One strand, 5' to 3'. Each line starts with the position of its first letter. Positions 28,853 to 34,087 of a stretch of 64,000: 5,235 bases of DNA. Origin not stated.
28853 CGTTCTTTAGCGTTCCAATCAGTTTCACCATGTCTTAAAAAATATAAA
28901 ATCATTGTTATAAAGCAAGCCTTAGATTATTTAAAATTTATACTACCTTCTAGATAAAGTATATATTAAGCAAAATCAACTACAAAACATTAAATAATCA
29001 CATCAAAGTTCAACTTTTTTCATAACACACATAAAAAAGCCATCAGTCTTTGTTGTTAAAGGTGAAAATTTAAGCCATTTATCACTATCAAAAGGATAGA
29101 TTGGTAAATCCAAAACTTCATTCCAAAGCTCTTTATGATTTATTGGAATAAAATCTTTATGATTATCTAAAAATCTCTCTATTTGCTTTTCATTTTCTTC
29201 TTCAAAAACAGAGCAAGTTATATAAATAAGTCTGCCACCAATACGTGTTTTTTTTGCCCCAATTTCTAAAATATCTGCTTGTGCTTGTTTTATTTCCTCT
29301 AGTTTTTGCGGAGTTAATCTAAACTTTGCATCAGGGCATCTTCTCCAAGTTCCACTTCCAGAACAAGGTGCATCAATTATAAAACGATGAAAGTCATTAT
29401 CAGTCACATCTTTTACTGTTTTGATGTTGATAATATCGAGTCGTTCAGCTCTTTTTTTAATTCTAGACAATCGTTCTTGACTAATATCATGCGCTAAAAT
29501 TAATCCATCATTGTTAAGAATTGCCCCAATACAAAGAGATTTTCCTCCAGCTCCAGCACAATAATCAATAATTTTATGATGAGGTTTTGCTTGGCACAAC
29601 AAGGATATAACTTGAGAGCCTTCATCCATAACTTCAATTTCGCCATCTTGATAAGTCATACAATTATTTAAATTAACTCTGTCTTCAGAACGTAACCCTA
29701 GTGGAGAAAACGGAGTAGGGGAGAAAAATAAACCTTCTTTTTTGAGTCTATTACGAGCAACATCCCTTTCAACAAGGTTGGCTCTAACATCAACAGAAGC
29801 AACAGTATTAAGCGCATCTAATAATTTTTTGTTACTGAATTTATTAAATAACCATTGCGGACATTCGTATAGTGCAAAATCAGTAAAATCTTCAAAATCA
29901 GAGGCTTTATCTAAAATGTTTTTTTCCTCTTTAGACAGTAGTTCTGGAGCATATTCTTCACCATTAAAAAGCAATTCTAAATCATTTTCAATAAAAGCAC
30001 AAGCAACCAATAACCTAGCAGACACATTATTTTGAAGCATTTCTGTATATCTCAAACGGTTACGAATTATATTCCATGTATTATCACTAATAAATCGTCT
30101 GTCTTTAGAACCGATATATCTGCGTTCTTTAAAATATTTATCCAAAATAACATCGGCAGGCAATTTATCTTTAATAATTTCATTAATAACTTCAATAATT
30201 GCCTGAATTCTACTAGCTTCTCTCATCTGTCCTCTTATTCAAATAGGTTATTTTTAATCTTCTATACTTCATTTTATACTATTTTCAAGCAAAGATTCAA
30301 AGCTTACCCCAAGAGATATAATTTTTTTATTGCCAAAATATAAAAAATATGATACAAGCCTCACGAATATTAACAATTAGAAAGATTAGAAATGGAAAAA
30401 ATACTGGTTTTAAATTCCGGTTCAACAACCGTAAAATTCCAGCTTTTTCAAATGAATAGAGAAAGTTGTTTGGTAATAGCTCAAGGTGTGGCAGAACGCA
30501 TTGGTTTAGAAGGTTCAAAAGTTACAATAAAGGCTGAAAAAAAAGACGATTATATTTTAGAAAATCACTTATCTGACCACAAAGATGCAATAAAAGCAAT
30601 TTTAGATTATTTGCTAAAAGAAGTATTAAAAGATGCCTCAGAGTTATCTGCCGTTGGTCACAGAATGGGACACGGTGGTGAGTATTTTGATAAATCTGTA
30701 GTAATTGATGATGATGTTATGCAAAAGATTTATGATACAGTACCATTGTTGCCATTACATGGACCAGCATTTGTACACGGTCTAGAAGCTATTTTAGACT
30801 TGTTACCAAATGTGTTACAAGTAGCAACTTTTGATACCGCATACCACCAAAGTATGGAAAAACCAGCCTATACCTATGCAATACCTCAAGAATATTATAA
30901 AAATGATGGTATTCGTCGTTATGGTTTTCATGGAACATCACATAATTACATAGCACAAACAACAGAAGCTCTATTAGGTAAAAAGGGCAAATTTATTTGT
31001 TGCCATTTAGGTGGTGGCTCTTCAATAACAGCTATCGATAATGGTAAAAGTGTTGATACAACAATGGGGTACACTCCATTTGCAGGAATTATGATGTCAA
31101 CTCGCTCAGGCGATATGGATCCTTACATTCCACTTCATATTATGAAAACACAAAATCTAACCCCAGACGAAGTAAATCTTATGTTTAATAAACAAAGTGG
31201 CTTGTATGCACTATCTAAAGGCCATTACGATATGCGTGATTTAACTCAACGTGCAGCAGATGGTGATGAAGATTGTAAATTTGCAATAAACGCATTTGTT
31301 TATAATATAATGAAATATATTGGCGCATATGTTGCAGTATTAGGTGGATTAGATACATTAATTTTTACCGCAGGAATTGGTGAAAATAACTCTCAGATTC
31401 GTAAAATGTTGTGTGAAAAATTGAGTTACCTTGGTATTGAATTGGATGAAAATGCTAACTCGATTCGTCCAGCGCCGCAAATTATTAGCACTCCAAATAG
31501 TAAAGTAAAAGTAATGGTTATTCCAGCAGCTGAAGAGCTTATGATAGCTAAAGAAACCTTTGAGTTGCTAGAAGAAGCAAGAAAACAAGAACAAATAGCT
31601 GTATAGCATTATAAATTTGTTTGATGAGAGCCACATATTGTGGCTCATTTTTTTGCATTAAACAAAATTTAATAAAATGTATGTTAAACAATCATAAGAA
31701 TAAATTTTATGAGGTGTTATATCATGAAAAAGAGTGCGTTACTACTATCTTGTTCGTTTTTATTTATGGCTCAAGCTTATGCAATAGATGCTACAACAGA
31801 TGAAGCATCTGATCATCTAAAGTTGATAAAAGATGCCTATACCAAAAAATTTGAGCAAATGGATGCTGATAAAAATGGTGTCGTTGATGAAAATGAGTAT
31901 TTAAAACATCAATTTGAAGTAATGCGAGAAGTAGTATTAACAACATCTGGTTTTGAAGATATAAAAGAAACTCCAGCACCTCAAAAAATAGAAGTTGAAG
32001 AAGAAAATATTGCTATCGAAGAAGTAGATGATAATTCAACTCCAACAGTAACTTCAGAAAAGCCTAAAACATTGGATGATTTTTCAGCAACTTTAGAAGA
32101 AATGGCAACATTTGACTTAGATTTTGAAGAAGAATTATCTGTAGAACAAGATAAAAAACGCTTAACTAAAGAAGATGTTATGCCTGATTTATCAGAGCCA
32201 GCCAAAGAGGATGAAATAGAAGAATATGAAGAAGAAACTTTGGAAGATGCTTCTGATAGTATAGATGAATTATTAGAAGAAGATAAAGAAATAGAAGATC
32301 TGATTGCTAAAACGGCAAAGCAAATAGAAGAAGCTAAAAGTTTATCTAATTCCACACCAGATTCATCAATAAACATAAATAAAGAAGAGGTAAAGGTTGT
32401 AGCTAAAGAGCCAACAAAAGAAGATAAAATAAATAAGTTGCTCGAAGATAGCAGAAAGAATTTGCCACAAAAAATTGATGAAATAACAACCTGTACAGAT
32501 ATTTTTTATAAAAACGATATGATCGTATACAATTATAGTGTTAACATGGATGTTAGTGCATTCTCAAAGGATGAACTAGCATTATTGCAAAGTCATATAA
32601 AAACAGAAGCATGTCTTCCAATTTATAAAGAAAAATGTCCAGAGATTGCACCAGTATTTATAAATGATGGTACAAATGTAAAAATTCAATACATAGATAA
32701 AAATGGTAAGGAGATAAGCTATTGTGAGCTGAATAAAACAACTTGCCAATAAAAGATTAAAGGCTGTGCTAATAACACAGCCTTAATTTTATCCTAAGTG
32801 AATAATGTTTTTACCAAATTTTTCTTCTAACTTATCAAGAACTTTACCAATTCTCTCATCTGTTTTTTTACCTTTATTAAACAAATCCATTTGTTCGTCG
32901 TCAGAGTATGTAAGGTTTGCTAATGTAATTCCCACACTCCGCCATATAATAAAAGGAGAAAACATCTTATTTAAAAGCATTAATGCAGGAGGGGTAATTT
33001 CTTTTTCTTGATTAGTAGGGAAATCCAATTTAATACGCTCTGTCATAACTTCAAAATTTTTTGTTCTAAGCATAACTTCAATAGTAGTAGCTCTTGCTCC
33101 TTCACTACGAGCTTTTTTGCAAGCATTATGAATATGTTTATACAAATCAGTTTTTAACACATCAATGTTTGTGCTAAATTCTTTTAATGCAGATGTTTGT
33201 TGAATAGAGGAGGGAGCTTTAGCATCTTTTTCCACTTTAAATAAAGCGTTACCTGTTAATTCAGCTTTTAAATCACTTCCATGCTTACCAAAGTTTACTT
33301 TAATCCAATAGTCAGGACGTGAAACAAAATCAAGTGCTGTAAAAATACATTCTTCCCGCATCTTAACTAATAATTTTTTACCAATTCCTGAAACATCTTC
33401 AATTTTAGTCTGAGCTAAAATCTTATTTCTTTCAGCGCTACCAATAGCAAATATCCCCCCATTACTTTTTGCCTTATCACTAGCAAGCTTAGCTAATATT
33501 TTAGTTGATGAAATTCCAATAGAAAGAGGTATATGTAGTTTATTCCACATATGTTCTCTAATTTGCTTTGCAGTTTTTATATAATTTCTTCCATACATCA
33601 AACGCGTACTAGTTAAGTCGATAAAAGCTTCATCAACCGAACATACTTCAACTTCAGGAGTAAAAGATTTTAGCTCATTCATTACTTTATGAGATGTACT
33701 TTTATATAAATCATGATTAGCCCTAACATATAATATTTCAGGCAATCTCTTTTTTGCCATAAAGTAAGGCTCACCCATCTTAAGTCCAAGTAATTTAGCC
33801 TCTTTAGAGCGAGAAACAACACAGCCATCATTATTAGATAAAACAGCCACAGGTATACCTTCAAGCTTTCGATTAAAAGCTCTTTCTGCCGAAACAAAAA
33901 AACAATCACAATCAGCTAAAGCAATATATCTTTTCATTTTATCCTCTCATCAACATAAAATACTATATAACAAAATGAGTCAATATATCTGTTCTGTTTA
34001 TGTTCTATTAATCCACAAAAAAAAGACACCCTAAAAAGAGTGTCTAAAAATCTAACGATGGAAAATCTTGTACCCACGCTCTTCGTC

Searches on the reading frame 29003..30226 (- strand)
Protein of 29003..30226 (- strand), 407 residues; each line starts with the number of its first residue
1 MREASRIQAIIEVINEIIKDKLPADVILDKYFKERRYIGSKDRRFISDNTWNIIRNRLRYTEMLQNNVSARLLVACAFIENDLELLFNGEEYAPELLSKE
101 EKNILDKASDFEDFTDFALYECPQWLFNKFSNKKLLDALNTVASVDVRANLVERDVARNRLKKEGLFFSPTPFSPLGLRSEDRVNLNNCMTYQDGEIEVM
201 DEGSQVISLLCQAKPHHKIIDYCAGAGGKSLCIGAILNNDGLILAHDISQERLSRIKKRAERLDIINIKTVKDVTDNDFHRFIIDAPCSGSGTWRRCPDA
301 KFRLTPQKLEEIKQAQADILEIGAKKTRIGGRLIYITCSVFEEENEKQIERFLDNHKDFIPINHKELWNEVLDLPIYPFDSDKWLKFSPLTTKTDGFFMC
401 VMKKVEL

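Call 8: search_protein_families(library=pfam, proteins=[window:29003-30226:-], max_evalue=0.001)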
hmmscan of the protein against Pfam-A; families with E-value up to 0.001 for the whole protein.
window:29003-30226:- (407 aa): 1 family
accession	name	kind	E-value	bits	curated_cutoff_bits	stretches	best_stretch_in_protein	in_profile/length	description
PF01189.24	Methyltr_RsmB-F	-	2.6e-37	128.9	27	1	212-401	5-197/199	16S rRNA methyltransferase RsmB/F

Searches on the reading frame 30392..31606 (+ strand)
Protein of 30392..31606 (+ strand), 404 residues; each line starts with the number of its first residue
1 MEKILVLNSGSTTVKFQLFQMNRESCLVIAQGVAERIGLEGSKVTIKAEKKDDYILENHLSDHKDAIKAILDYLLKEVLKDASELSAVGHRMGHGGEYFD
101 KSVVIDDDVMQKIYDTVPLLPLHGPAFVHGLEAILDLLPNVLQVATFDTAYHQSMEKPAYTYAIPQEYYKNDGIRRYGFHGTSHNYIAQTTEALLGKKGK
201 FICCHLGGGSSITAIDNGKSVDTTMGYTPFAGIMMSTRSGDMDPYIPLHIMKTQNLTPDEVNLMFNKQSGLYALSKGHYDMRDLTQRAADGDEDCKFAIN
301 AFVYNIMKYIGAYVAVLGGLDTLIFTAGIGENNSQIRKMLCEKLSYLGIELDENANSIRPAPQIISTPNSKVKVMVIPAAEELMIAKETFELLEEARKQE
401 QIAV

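Call 8: search_protein_families(library=pfam, proteins=[window:30392-31606:+], max_evalue=0.001)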
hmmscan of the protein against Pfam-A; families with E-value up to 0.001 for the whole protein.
window:30392-31606:+ (404 aa): 1 family
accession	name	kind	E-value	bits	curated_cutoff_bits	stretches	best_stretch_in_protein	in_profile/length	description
PF00871.23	Acetate_kinase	-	5.6e-135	450.4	22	1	3-387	1-392/392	Acetokinase family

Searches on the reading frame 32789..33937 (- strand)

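Call 8: search_protein_families(library=pfam, proteins=[window:32789-33937:-], max_evalue=0.001)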
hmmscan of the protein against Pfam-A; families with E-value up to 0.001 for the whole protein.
window:32789-33937:- (382 aa): 2 families
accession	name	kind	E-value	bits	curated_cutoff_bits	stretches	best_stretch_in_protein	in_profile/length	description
PF00817.25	IMS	-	3.9e-40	137.6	23.2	1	9-154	2-148/148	impB/mucB/samB family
PF11799.13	IMS_C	-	5.9e-14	52.9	20.7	1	244-352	3-109/109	impB/mucB/samB family C-terminal domain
